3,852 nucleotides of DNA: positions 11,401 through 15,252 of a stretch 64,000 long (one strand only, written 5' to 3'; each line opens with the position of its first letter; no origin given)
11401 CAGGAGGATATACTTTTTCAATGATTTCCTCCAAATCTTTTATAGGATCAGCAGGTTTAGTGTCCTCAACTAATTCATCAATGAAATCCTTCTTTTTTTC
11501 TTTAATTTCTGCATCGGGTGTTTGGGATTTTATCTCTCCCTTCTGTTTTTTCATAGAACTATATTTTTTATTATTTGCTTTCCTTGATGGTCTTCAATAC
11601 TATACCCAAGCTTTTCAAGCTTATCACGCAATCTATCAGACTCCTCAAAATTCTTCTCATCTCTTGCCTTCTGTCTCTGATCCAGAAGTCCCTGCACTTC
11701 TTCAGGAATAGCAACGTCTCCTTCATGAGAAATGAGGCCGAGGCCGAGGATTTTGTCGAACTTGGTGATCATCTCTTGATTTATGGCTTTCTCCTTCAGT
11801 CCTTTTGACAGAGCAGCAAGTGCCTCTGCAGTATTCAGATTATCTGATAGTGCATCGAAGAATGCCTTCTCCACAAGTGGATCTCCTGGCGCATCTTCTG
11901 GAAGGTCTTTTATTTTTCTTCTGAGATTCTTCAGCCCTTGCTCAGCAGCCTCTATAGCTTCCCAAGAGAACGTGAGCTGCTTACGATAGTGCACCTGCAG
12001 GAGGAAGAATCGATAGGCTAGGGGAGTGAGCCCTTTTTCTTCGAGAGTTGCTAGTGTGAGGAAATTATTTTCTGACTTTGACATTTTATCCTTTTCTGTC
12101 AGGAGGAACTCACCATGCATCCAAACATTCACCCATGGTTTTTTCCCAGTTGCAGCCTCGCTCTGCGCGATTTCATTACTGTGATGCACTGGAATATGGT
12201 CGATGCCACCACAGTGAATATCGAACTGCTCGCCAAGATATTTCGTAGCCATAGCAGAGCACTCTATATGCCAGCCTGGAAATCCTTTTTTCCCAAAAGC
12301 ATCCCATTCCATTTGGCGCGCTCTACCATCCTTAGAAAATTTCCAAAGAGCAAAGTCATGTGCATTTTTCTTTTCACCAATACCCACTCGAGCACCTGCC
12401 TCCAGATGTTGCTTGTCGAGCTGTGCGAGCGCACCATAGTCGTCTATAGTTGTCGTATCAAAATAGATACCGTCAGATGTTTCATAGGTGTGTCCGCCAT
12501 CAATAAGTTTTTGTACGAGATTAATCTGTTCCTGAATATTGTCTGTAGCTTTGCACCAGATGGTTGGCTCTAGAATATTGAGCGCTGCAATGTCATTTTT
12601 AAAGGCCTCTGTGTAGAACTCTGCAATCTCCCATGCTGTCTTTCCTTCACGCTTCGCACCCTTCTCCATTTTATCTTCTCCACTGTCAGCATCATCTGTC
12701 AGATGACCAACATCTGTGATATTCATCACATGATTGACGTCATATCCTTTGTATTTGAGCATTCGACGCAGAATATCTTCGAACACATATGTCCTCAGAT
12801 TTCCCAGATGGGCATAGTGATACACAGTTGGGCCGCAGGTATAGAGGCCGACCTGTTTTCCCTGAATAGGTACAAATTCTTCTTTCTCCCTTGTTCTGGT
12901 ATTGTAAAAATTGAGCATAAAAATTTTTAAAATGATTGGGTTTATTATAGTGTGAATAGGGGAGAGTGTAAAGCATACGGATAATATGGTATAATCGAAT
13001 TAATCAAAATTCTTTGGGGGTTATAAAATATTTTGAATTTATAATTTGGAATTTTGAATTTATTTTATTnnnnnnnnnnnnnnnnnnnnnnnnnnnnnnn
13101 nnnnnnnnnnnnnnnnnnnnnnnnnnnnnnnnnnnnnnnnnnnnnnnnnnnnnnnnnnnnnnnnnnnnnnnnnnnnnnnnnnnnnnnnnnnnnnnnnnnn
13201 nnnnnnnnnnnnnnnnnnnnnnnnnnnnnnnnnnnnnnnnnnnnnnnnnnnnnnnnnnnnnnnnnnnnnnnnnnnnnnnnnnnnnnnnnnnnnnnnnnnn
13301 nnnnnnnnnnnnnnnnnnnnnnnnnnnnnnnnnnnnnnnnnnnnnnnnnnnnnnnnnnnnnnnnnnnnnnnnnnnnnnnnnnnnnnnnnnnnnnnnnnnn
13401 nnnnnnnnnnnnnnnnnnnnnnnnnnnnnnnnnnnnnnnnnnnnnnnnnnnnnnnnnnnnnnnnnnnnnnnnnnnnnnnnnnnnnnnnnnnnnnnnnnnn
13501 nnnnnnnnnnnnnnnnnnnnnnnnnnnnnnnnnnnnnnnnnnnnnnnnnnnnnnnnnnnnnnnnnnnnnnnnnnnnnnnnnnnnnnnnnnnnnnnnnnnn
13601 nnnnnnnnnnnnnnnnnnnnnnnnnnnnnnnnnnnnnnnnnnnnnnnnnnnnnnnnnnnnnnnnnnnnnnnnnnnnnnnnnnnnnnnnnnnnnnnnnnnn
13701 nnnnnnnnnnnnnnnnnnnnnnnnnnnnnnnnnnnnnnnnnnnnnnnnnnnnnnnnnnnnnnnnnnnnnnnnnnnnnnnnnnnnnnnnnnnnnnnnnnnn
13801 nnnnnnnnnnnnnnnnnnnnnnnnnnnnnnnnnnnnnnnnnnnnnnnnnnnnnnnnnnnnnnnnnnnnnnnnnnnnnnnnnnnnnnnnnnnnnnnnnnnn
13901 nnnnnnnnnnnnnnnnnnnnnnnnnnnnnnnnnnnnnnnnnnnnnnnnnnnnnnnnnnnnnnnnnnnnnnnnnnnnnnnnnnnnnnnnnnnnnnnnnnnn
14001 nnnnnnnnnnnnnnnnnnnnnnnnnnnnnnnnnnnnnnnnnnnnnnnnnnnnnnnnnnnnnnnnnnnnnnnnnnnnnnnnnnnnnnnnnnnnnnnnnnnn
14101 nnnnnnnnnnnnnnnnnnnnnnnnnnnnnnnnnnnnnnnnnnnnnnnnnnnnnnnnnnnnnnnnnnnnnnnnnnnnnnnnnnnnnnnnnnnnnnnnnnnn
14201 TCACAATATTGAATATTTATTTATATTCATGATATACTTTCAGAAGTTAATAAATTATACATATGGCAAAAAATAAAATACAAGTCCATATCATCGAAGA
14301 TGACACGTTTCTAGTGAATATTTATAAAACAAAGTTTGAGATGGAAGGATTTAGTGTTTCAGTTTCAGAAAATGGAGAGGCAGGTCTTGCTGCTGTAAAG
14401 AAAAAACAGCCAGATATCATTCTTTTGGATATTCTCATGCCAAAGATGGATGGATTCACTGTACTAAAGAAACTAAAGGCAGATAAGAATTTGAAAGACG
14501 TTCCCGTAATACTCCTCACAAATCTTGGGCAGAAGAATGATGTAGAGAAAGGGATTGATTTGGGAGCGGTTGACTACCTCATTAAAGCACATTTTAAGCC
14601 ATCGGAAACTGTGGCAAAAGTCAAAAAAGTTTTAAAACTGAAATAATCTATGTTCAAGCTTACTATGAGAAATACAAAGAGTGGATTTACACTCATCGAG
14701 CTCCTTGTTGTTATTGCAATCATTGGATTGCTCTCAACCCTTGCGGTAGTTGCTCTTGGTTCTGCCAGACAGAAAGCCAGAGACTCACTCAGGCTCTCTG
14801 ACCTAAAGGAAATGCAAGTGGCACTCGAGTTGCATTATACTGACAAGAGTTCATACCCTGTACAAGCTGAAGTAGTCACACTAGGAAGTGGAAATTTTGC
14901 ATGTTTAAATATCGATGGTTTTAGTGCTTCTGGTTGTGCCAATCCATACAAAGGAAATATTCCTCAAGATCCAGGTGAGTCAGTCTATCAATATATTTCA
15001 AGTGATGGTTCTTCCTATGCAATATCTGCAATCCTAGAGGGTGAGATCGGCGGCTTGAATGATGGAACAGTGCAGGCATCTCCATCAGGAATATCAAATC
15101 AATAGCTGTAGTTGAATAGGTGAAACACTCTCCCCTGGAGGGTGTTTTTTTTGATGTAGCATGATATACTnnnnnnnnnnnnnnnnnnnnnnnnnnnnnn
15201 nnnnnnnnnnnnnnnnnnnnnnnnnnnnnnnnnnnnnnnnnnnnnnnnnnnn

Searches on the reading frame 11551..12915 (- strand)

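Call 57: search_protein_families(library=pfam, proteins=[window:11551-12915:-], max_evalue=0.00001)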
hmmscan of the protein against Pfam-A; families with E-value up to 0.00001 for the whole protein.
window:11551-12915:- (454 aa): 5 families
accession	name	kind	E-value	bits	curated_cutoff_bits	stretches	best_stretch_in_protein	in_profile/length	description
PF01406.26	tRNA-synt_1e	-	2e-94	316.8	27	1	14-325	2-300/301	tRNA synthetases class I (C) catalytic domain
PF09334.17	tRNA-synt_1g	-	5.9e-12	45.5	20.1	0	34-155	13-125/391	tRNA synthetases class I (M)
PF23493.1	CysS_C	-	1.9e-10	41.1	23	1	402-447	3-48/51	Cysteinyl-tRNA ligase anticodon binding domain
PF00133.28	tRNA-synt_1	-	1.4e-06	27.8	22.7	0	231-315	329-412/414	tRNA synthetases class I (I, L, M and V)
PF01921.24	tRNA-synt_1f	-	7.8e-06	25.5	27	0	200-336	207-340/360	tRNA synthetases class I (K)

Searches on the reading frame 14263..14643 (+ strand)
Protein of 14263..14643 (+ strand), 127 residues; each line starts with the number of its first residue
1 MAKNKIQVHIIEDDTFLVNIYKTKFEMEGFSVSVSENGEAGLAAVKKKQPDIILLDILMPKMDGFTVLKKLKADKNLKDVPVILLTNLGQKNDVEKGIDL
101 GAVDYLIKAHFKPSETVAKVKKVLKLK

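Call 59: search_protein_families(library=pfam, proteins=[window:14263-14643:+], max_evalue=0.00001)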
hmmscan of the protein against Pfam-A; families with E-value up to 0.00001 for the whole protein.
window:14263-14643:+ (127 aa): 1 family
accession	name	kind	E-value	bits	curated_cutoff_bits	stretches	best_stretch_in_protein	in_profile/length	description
PF00072.30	Response_reg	-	4.4e-26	91.7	30.2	1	8-120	1-110/111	Response regulator receiver domain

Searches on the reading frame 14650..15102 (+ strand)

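Call 59: search_protein_families(library=pfam, proteins=[window:14650-15102:+], max_evalue=0.00001)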
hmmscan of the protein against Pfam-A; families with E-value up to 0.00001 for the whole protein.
window:14650-15102:+ (151 aa): 1 family
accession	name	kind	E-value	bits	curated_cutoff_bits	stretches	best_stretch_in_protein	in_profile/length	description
PF07963.17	N_methyl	-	2.2e-08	33.8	21.2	1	8-32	2-26/27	Prokaryotic N-terminal methylation motif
